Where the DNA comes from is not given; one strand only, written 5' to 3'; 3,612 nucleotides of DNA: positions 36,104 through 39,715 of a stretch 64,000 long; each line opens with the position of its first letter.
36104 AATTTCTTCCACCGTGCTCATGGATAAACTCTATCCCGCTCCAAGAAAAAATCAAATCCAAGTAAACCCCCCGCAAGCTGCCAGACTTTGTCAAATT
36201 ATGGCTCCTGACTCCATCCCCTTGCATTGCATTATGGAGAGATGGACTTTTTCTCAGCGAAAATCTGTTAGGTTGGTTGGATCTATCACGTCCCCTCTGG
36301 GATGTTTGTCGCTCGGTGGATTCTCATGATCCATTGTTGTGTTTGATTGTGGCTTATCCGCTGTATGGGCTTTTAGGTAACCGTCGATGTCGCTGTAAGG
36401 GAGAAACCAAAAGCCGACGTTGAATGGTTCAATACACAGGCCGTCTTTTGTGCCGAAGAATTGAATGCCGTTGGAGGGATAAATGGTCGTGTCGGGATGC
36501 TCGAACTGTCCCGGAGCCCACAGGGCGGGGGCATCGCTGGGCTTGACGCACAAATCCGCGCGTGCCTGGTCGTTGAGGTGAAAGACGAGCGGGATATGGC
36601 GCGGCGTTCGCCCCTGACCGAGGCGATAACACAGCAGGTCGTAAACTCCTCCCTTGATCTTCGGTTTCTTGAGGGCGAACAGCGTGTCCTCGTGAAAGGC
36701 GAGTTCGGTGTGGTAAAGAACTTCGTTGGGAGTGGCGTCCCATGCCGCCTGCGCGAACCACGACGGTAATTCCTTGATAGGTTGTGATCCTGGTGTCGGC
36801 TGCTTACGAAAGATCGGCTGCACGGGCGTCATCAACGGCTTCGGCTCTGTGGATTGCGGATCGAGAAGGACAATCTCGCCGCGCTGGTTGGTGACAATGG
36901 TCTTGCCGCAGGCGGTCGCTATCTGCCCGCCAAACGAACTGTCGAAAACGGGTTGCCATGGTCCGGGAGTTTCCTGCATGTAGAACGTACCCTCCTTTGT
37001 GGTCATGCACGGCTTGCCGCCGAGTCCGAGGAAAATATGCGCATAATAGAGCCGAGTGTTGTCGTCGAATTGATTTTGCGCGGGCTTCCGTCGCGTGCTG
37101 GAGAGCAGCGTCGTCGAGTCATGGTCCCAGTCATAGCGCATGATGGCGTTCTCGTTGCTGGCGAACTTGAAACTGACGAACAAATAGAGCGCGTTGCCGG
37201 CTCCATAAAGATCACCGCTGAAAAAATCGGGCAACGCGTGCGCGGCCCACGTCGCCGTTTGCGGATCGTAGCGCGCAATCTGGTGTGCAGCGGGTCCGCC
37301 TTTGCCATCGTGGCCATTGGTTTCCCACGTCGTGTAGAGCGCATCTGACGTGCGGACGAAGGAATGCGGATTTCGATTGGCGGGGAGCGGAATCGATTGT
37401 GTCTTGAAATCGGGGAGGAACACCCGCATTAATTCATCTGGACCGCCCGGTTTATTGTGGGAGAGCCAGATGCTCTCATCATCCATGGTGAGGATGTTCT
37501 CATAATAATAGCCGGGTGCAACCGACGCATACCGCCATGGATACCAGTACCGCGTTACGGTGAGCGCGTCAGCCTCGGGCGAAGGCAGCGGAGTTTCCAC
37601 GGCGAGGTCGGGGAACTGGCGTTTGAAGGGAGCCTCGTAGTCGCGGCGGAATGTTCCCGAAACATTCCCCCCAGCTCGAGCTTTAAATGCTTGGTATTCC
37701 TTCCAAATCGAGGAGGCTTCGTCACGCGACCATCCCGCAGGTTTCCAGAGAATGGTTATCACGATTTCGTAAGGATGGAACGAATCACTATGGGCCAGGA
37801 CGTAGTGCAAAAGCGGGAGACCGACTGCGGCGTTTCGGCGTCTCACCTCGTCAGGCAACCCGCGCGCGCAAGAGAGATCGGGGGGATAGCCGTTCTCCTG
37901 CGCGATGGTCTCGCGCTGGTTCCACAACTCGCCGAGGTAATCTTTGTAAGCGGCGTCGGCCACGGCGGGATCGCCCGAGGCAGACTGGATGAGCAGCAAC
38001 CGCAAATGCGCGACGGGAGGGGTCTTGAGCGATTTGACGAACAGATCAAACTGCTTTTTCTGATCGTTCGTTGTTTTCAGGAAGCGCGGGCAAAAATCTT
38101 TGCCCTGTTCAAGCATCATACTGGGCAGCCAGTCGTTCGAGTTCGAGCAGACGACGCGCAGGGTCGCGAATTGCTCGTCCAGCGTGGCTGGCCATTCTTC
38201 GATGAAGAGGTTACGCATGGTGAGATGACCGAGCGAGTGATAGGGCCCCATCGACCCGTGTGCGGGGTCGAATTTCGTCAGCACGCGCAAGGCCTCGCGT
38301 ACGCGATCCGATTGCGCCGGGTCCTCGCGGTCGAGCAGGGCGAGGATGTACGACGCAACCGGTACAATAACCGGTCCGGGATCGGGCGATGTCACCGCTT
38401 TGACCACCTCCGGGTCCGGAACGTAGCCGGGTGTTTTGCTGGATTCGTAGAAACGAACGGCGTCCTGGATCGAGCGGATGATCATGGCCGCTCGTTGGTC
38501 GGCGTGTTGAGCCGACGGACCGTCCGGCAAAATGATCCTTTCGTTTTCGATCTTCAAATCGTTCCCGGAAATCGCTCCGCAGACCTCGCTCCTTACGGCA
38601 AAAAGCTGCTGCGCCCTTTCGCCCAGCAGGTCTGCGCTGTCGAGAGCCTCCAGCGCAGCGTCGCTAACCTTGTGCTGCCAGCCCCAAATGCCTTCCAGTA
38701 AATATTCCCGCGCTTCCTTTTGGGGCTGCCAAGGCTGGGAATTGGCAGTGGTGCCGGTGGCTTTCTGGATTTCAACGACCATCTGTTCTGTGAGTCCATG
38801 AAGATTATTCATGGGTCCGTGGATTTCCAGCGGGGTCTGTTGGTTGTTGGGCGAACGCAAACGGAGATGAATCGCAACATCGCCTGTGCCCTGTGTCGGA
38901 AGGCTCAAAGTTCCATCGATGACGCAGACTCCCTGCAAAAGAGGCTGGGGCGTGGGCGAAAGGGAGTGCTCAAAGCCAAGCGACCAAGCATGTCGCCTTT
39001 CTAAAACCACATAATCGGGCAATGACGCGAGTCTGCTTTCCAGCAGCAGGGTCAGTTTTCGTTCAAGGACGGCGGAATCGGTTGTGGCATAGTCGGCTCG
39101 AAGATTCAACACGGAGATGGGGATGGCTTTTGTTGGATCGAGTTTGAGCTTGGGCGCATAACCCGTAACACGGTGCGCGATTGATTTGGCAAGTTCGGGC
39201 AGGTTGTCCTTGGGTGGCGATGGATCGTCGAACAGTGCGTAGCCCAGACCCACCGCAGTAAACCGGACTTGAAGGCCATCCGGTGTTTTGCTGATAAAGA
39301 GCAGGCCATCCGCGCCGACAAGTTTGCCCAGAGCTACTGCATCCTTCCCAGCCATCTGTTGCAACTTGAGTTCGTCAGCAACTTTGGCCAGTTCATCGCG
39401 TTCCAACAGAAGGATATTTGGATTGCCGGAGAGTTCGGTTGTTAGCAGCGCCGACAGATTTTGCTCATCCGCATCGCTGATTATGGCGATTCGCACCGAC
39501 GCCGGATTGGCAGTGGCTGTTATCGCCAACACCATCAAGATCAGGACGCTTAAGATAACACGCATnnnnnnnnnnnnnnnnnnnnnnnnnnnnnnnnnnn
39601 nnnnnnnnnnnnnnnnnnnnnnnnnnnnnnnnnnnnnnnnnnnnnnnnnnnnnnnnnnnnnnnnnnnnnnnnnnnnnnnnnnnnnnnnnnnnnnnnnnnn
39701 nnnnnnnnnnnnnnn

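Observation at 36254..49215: ECF-sigma-headed 13-kb operon built around CsgG/LpoB-like modules and three giant secreted paralogs: candidate undescribed envelope system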

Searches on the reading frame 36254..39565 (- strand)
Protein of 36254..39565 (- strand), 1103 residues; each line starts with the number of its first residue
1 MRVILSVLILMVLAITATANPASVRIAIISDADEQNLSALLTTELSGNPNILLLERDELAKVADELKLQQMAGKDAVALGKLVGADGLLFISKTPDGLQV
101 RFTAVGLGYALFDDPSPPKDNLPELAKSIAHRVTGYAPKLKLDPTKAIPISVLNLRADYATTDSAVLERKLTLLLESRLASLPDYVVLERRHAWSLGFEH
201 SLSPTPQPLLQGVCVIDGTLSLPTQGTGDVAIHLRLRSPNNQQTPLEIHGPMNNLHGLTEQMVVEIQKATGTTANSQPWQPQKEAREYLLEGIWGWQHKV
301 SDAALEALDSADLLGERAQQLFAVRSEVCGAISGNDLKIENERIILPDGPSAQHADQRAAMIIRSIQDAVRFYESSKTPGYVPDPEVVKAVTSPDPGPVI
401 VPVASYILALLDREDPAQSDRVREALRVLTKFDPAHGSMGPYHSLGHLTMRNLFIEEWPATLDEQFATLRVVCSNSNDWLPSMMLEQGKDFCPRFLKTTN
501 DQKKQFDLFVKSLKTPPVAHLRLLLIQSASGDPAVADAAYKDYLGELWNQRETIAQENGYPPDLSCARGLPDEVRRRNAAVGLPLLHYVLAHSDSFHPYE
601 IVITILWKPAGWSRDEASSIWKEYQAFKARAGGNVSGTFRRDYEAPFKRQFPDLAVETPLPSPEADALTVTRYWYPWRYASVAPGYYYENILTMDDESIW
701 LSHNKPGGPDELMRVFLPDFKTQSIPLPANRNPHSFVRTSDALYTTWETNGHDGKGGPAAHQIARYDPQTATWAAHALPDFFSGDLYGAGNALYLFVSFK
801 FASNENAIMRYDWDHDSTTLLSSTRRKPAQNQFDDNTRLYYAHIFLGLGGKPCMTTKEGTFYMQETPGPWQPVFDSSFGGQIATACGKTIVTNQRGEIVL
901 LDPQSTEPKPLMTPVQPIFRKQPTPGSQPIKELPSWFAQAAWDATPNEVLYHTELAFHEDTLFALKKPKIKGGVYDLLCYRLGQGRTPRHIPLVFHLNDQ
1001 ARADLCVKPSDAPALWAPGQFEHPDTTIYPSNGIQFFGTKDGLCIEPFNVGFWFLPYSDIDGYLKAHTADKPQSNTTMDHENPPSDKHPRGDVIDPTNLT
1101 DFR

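Call 3: search_protein_families(library=pfam, proteins=[window:36254-39565:-], max_evalue=0.1)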
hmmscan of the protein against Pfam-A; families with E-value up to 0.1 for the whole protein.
window:36254-39565:- (1103 aa): 1 family
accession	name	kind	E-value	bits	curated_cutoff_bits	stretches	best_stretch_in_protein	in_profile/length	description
PF03783.19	CsgG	-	2e-05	24.4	20.8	1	29-89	32-94/210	Curli production assembly/transport component CsgG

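Call 4: search_protein_families(library=ncbifam, proteins=[window:36254-39565:-], max_evalue=0.1)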
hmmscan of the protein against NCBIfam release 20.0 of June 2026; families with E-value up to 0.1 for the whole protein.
window:36254-39565:- (1103 aa): 0 families

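Call 7: find_homologous_proteins(query=window:36254-39565:-)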
Query window:36254-39565:- (1103 aa): 129 proteins with E <= 0.001 among 8000 candidates; the best 120 are listed.
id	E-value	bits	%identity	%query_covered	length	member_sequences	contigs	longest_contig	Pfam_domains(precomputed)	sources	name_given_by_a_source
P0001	0.0e+0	2586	100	100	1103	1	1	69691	PF03783.21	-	-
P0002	0.0e+0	1312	55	96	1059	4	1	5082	-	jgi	-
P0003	0.0e+0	1303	52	100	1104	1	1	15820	-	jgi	jgi:hypothetical protein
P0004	0.0e+0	1290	53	97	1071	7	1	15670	-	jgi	jgi:hypothetical protein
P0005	0.0e+0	1280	52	100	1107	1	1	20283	-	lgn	-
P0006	0.0e+0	1213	51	97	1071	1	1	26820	-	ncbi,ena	-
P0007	0.0e+0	1155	50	97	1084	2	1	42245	-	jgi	jgi:hypothetical protein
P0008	0.0e+0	1091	48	98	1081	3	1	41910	-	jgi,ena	-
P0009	0.0e+0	1068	49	97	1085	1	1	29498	PF03783.21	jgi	jgi:hypothetical protein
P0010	0.0e+0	1056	48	97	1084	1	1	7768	PF03783.21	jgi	jgi:curli biogenesis system outer membrane secretion channel CsgG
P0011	0.0e+0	1052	47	97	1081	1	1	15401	-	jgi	jgi:hypothetical protein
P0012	0.0e+0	1044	51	97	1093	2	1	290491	-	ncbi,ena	-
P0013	0.0e+0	1035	47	97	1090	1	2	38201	-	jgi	jgi:hypothetical protein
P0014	2.0e-292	991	46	98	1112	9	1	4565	PF03783.21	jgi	jgi:hypothetical protein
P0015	6.8e-287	973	45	96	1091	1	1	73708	PF03783.21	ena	-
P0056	9.8e-210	717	39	99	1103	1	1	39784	PF03783.21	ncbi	-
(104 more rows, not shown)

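Call 11: find_related_loci(query=A1, collection=genome_contigs, flank=10000)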
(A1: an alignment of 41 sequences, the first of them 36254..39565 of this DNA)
Query A1 (1103 aa) in genome_contigs; peptide patterns used: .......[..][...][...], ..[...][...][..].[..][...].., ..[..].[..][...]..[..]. (x = any residue, [..] = any of these).
343 stretches matched a pattern; 10 encode a relative of the query (tblastn E <= 1e-3); 7 distinct loci.
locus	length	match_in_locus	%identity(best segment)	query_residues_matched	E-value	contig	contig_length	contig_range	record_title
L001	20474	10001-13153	50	2-1067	0e+0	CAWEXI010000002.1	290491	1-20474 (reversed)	MAG: uncultured Verrucomicrobiae bacterium isolate MFD09671.bin.2.80 genome assembly, contig: contig_33571, whole genome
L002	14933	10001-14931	51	1-1066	0e+0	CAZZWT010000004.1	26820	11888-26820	MAG: uncultured Candidatus Methylacidiphilales bacterium isolate Brown_Y.bin.1 genome assembly, contig: NODE_251_length_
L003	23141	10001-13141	30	4-1070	9e-123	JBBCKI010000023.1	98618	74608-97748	MAG: Chthoniobacteraceae bacterium isolate MAG_CPB_33 P10B_000000018382, whole genome shotgun sequence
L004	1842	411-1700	48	7-439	8e-124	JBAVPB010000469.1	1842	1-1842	MAG: Chthoniobacteraceae bacterium isolate MFD00741_ilm_asm_bin14 k127_64633, whole genome shotgun sequence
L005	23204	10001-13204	31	23-1071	3e-132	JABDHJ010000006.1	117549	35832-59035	MAG: Verrucomicrobia bacterium isolate BWOrgControl_Nextera80_MAG4 3300021044.a:Ga0206872_10006, whole genome shotgun se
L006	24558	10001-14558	43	1-1064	3e-168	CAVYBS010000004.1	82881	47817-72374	MAG: uncultured bacterium isolate MFD01213.bin.2.30 genome assembly, contig: contig_36708, whole genome shotgun sequence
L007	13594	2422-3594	25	527-917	5e-17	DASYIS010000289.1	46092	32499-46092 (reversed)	MAG TPA_asm: Chthoniobacteraceae bacterium isolate SMAG_U4275 k141_1859891, whole genome shotgun sequence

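Call 22: search_solved_structures(query=A1, max_evalue=1)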
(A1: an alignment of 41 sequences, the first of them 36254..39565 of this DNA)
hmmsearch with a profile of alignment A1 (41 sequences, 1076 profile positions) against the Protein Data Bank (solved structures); distinct sequences matched with E-value up to 1: 59.
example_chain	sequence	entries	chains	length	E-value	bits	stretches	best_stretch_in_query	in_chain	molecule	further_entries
8pjx_A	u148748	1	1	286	2.6e-11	45.5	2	731-829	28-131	SAKe6FR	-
9mey_B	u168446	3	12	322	1.7e-05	26.2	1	684-784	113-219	Leucine-zipper-like transcriptional regulator 1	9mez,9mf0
8cia_B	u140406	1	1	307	6.2e-05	24.4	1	744-831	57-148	Kelch like family member 20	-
8cia_A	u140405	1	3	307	9.7e-05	23.8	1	744-831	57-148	Kelch-like protein 20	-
8cia_E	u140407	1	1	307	0.00011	23.6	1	747-831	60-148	Kelch like family member 20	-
5yq4_A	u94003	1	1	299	0.00023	22.5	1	744-831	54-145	Kelch-like protein 20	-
6gy5_A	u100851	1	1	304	0.00024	22.4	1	744-831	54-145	Kelch-like protein 20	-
9uo8_A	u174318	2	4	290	0.0017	19.7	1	745-825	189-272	Kelch-like ECH-associated protein 1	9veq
7ofe_A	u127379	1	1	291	0.0017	19.6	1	745-825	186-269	Kelch-like ECH-associated protein 1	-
7yen_A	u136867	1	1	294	0.0018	19.6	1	745-825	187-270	Kelch-like ECH-associated protein 1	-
8q1q_A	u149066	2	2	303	0.002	19.4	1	745-825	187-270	Kelch-like ECH-associated protein 1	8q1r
5fnq_A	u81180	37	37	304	0.002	19.4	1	745-825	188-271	KELCH-LIKE ECH-ASSOCIATED PROTEIN 1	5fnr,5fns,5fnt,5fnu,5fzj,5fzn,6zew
8a46_A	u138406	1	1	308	0.0021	19.3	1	745-825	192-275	Kelch-like ECH-associated protein 1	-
7c60_A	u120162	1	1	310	0.0022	19.3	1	745-825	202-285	Kelch-like ECH-associated protein 1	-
3wdz_A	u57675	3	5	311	0.0022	19.3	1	745-825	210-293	Kelch-like ECH-associated protein 1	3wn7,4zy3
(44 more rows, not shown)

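Call 28: predict_structure(alignment_id=A1)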
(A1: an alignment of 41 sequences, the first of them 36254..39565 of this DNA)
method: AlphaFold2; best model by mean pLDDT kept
length: 1103 residues; sequences in the alignment: 41
mean_pLDDT: 82.1   pTM: 0.71
mean pLDDT of the five models: 82.1, 81.8, 80.1, 79.3, 78.3
residues with pLDDT >= 90: 415; 70-90: 500; 50-70: 127; < 50: 61
segments of 3 or more residues with pLDDT < 50: 16-19, 192-197, 199-209, 752-756, 1070-1094, 1096-1103
pLDDT, mean of each block of 10 residues (from residue 1): 74 54 84 83 85 83 78 77 88 79 82 67 80 83 81 76 77 85 79 46 43 78 73 84 86 86 88 67 84 76 85 86 92 77 66 88 96 84 69 78 91 91 96 95 84 92 96 91 91 94 96 92 95 96 94 80 87 94 94 75 88 94 89 60 83 76 80 80 64 87 71 90 86 87 87 53 93 90 89 88 77 94 88 85 95 94 95 90 91 92 96 91 80 92 84 90 88 88 89 91 77 67 69 79 86 94 83 37 34 44 39
secondary structure, 60 per line:
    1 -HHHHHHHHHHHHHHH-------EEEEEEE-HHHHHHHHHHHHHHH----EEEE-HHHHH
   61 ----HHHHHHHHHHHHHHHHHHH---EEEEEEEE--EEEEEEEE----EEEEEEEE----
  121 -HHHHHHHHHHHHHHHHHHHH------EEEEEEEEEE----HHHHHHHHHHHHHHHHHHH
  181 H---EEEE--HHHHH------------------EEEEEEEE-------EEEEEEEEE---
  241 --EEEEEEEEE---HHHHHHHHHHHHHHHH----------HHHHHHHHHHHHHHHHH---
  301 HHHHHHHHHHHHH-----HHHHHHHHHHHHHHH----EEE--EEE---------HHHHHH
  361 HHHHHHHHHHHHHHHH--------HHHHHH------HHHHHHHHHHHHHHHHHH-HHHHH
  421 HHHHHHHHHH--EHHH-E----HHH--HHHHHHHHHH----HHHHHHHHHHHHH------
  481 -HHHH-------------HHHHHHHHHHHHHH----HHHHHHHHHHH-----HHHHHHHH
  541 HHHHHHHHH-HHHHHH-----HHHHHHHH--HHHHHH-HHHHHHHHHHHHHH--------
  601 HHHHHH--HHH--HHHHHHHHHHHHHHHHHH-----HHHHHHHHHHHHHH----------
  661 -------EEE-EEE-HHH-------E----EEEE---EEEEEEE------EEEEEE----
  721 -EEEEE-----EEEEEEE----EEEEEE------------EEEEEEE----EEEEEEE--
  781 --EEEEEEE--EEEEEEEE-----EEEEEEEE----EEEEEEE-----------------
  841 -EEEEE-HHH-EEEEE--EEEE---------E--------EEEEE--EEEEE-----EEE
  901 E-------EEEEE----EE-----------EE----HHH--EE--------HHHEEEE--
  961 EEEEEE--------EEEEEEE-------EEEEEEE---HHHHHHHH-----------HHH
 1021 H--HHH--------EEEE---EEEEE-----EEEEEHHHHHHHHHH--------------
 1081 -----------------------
elements in order (helices of 4 or more, strands of 3 or more residues): H2-16 E24-30 H32-46 E51-54 H56-60 H65-83 E87-94 E97-104 E109-116 H122-141 E148-157 H162-181 E185-188 H191-195 E214-221 E229-237 E243-251 H255-270 H281-297 H301-313 H319-333 E338-340 E343-345 H355-376 H385-390 H397-414 H416-430 H448-457 H462-474 H482-485 H499-512 H517-527 H533-549 H551-556 H562-569 H572-577 H579-592 H601-606 H614-631 H637-650 E668-670 E672-674 E691-694 E698-704 E711-716 E722-726 E732-738 E743-748 E761-767 E772-778 E783-789 E792-799 E805-812 E817-823 E842-846 E852-856 E859-862 E881-885 E888-892 E898-901 E909-913 E955-958 E961-966 E975-981 E989-995 H999-1006 H1018-1021 E1035-1038 E1042-1046 E1052-1056 H1057-1066

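Call 31: fold_search(model_id=the predicted structure, library=pdb)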
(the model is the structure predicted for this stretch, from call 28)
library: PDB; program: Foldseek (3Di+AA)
matches with E <= 10: 743; with E <= 0.001: 59
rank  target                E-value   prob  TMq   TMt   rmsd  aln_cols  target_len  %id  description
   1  5mvh                  8.7e-06  1.00  0.18  0.42  11.8       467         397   10  Glycoside Hydrolase BACCELL_00856 (released 2017-04-26)
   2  7ux2_A                1.4e-05  0.97  0.13  0.13  30.7      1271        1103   10  cryo-EM structure of the Raptor-TFEB-Rag-Ragulator complex (released 2022-11-30)
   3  5muk                  3.6e-05  1.00  0.19  0.45  11.2       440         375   10  Glycoside Hydrolase BT3686 (released 2017-04-26)
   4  5mul                  3.8e-05  1.00  0.19  0.46  11.2       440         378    9  Glycoside Hydrolase BT3686 bound to Glucuronic Acid (released 2017-04-26)
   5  7uxc_C                4.7e-05  0.95  0.13  0.13  31.1      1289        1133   10  cryo-EM structure of the mTORC1-TFEB-Rag-Ragulator complex with symmetry expansion (released 2022-11-30)
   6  7pvp                  5.4e-05  1.00  0.15  0.46   9.0       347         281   11  Crystal structure of the SAKe6BC designer protein (released 2023-01-18)
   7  5y2z_H                5.6e-05  1.00  0.18  0.48   9.0       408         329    8  Crystal structure of human LGI1 EPTP-ADAM22 complex (released 2018-05-02)
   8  6u62_A                6.7e-05  0.98  0.13  0.13  24.1       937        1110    9  Raptor-Rag-Ragulator complex (released 2019-10-30)
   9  5t88_A                9.5e-05  1.00  0.17  0.27   8.2       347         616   10  Prolyl oligopeptidase from Pyrococcus furiosus (released 2017-09-06)
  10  6uf0_A                9.9e-05  1.00  0.16  0.47  10.1       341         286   11  Crystal structure of N-(4-((4-methoxy-N-(2,2,2-trifluoroethyl)phenyl)sulfonamido)isoquinolin-1-yl)-N-((4-methoxyphenyl (released 2019-12-18)
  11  4n1b_B                1.0e-04  1.00  0.13  0.38  10.1       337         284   11  STRUCTURE OF KEAP1 KELCH DOMAIN WITH(1S,2R)-2-[(1S)-1-[(1-oxo-2,3-dihydro-1H-isoindol-2-Yl)methyl]-1,2,3,4-tetrahydroi (released 2014-02-19)
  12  4l7c_A                1.1e-04  1.00  0.15  0.46  11.0       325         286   11  Structure of keap1 kelch domain with 2-{[(1S)-2-{[(1R,2S)-2-(1H-tetrazol-5-yl)cyclohexyl]carbonyl}-1,2,3,4-tetrahydroi (released 2014-02-19)
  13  9mf0_D                1.2e-04  1.00  0.17  0.44   9.5       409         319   10  Crystal structure of KRAS(GDP) bound to LZTR1(Kelch domain) (released 2025-09-10)
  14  9kzc_B                1.3e-04  1.00  0.18  0.46   9.1       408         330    9  Cryo-EM structure of the LGI1 LRR-LGI1 EPTP-ADAM22 ECD complex (released 2025-06-25)
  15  4l7b_A                1.4e-04  1.00  0.15  0.46  10.4       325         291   12  Structure of keap1 kelch domain with (1S,2R)-2-{[(1S)-1-[(1,3-dioxo-1,3-dihydro-2H-isoindol-2-yl)methyl]-3,4-dihydrois (released 2014-02-19)
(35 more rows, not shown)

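Call 52: search_protein_families(library=pfam, proteins=[L005:3439-6804:+], max_evalue=0.05)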
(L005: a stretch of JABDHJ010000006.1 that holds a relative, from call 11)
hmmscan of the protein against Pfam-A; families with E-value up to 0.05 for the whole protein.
L005:3439-6804:+ (1121 aa): 0 families

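Call 92: search_protein_families(library=padloc, proteins=[window:36254-39565:-], max_evalue=0.01)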
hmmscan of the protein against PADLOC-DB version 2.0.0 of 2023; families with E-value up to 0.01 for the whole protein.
window:36254-39565:- (1103 aa): 0 families

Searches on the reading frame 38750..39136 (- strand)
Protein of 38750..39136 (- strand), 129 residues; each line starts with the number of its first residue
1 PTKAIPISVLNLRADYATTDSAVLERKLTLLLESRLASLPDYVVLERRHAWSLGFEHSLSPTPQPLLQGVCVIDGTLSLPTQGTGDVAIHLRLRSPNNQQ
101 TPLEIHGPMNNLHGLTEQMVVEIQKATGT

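Call 41: search_protein_families(library=pfam, alignment_id=A5, max_evalue=10)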
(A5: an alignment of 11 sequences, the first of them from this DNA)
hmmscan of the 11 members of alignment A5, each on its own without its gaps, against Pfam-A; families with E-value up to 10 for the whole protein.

A. member 1, seq(129 aa): 0 families

B. families by the number of members that match (of 11 scanned): 2 families
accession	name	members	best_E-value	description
PF03783.19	CsgG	4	0.022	Curli production assembly/transport component CsgG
PF14356.11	DUF4403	1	0.089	Domain of unknown function (DUF4403)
